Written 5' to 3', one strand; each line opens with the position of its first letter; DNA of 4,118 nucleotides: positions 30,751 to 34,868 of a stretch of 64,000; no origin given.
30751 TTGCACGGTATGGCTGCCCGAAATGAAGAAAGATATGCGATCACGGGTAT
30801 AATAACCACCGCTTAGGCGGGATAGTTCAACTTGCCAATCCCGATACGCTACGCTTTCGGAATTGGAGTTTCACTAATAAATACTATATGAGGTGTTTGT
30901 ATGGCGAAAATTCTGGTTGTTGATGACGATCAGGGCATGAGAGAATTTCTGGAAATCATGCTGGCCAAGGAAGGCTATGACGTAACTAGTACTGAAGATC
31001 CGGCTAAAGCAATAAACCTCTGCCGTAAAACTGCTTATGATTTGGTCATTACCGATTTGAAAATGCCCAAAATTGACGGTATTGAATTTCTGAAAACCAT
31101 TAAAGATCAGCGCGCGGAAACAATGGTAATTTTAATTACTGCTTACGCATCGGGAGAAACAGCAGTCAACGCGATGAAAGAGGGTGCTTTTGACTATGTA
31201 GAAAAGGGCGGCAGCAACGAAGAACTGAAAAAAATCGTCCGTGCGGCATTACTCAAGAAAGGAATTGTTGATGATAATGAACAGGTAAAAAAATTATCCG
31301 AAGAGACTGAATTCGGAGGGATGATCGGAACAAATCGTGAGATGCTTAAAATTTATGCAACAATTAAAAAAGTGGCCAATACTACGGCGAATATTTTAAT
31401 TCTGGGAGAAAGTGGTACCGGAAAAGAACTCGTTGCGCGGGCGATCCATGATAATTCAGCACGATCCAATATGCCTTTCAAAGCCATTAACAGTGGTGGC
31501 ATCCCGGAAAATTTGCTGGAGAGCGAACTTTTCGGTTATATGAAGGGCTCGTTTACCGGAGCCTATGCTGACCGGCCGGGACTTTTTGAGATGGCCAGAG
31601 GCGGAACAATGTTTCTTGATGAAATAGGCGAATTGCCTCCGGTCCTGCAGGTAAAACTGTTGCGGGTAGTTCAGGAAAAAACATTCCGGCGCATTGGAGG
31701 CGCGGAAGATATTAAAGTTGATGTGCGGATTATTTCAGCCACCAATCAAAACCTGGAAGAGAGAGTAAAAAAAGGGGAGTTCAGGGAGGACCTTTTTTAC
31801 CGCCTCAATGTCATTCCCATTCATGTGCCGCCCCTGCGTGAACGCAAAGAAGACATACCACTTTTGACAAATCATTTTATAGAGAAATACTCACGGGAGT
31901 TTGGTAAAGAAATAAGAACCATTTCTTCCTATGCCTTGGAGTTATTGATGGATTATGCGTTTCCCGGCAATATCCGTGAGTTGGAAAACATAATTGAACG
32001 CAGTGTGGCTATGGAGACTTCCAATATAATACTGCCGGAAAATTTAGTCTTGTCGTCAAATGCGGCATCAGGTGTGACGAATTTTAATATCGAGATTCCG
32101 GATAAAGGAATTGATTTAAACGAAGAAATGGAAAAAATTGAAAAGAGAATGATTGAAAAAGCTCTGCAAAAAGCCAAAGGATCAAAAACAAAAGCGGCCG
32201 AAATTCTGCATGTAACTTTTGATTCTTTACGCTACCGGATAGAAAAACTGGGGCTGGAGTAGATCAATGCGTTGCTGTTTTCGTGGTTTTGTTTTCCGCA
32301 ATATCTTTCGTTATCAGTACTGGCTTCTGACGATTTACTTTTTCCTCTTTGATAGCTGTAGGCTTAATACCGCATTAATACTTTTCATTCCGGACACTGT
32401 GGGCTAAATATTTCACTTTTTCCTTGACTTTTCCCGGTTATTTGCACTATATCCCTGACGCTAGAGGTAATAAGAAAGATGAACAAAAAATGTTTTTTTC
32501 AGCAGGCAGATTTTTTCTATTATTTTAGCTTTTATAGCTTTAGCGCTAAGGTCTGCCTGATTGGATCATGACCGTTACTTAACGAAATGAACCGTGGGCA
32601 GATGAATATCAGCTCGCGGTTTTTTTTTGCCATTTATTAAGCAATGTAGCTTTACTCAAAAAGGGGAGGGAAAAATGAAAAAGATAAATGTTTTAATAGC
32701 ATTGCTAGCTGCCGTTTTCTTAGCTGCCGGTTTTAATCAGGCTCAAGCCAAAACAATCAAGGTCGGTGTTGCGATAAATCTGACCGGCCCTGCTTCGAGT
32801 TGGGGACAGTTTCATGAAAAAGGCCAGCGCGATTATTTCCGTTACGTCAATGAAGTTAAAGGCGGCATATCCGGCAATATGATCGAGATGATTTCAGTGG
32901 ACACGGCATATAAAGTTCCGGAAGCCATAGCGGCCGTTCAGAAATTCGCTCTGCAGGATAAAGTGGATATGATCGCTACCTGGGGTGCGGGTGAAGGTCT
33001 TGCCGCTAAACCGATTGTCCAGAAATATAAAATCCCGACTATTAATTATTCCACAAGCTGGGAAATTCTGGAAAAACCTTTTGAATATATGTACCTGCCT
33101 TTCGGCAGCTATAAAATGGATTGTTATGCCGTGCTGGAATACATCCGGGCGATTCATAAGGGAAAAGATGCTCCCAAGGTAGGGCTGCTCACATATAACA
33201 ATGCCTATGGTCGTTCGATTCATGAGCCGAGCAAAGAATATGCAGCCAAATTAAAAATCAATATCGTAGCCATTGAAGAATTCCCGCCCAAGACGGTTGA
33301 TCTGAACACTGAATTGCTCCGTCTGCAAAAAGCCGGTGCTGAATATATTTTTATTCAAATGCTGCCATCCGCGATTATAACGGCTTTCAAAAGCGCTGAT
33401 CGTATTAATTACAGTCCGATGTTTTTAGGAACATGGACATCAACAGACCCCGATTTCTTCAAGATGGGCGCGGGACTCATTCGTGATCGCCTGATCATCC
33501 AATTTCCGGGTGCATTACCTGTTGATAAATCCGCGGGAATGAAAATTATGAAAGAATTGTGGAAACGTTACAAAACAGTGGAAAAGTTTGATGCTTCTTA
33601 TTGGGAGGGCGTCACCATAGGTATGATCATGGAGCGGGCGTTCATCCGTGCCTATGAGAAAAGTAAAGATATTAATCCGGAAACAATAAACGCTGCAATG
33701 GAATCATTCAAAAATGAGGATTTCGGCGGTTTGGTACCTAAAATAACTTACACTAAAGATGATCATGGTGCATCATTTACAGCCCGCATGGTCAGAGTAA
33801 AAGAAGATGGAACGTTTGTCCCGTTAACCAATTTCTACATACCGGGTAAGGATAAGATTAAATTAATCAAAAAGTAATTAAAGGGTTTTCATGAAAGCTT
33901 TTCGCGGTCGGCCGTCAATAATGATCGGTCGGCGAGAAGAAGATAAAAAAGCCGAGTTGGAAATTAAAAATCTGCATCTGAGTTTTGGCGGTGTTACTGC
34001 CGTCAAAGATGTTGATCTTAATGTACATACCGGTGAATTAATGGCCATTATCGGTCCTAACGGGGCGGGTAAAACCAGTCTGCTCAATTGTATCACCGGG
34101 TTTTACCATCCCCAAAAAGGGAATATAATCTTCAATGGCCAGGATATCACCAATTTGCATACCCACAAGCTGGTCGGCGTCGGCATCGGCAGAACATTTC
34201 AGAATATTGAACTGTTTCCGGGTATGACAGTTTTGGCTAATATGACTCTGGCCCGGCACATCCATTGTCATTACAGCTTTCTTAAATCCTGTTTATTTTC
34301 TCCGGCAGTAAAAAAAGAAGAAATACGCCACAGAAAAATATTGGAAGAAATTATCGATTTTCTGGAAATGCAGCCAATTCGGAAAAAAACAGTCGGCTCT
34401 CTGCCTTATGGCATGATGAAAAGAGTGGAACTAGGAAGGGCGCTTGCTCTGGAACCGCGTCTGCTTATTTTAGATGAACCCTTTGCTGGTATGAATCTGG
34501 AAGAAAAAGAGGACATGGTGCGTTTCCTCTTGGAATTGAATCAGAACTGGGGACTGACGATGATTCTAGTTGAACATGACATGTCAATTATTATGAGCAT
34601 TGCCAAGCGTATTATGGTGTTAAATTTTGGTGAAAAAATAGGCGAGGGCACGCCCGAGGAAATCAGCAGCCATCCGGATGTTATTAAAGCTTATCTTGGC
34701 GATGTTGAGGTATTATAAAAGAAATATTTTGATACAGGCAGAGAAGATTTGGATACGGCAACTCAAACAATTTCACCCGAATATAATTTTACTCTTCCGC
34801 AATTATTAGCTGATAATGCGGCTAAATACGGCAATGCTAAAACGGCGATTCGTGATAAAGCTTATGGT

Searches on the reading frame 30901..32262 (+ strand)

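Call 61: search_protein_families(library=pfam, proteins=[window:30901-32262:+], max_evalue=0.00001)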
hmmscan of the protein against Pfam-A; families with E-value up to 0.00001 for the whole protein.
window:30901-32262:+ (453 aa): 6 families
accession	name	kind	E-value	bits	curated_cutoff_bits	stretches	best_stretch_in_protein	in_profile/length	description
PF00158.32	Sigma54_activat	-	9.4e-71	237.4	20.2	1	141-308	1-168/168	Sigma-54 interaction domain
PF00072.30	Response_reg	-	1.5e-30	106.1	30.2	1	4-113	1-110/111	Response regulator receiver domain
PF25601.1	AAA_lid_14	-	4.4e-26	91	27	1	313-383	1-71/87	AAA+ ATPase lid domain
PF14532.12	Sigma54_activ_2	-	4.6e-23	82.4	25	1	142-312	1-138/138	Sigma-54 interaction domain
PF02954.25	HTH_8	-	3.9e-11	42.9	22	1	410-450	2-42/42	Bacterial regulatory protein, Fis family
PF07728.20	AAA_5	-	1.8e-07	31.7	22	1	164-285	1-125/139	AAA domain (dynein-related subfamily)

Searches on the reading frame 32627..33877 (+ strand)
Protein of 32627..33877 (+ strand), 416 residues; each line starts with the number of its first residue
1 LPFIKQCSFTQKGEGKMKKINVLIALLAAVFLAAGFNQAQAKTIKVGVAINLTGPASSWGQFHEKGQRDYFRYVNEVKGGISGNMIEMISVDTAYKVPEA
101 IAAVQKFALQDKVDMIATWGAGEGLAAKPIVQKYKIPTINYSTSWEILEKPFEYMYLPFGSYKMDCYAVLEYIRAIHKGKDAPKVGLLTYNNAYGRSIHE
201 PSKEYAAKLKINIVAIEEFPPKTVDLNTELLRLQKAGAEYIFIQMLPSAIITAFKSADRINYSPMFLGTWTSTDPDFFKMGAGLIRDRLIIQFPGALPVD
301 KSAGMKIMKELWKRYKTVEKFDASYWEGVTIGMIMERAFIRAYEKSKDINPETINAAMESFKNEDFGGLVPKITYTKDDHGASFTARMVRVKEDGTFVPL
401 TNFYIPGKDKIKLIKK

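Call 7: search_protein_families(library=pfam, proteins=[window:32627-33877:+])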
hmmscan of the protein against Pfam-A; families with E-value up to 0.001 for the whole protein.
window:32627-33877:+ (416 aa): 3 families
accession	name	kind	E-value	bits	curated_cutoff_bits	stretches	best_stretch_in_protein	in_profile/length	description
PF13458.12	Peripla_BP_6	-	6.5e-52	177.7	31.7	1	43-395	1-342/343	Periplasmic binding protein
PF01094.35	ANF_receptor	-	1.4e-08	34.7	25.4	1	73-267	12-210/353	Receptor family ligand binding region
PF13433.12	Peripla_BP_5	-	7.1e-05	22.5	27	1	44-398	1-343/363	Periplasmic binding protein domain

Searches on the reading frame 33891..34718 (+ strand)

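Call 7: search_protein_families(library=pfam, proteins=[window:33891-34718:+])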
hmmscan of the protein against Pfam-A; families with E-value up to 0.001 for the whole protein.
window:33891-34718:+ (275 aa): 7 families
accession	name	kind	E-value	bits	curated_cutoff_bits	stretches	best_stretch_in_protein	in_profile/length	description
PF00005.33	ABC_tran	-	9.3e-34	117.4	25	1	38-199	1-137/137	ABC transporter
PF12399.14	BCA_ABC_TP_C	-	9.6e-11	41.5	25.5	1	248-272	1-25/27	Branched-chain amino acid ATP-binding cassette transporter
PF13476.12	AAA_23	-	3.7e-06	28.2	27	1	23-69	2-40/201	AAA domain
PF13304.12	AAA_21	-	1.7e-05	25.5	27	1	50-68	1-19/304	AAA domain, putative AbiEii toxin, Type IV TA system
PF13401.12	AAA_22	-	0.00049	20.9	27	0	47-227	4-121/130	AAA domain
PF13555.12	AAA_29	-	0.00078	19.6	27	0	41-82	15-55/61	P-loop containing region of AAA domain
PF13514.12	AAA_27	-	0.00088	19.4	22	0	25-71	3-49/206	AAA domain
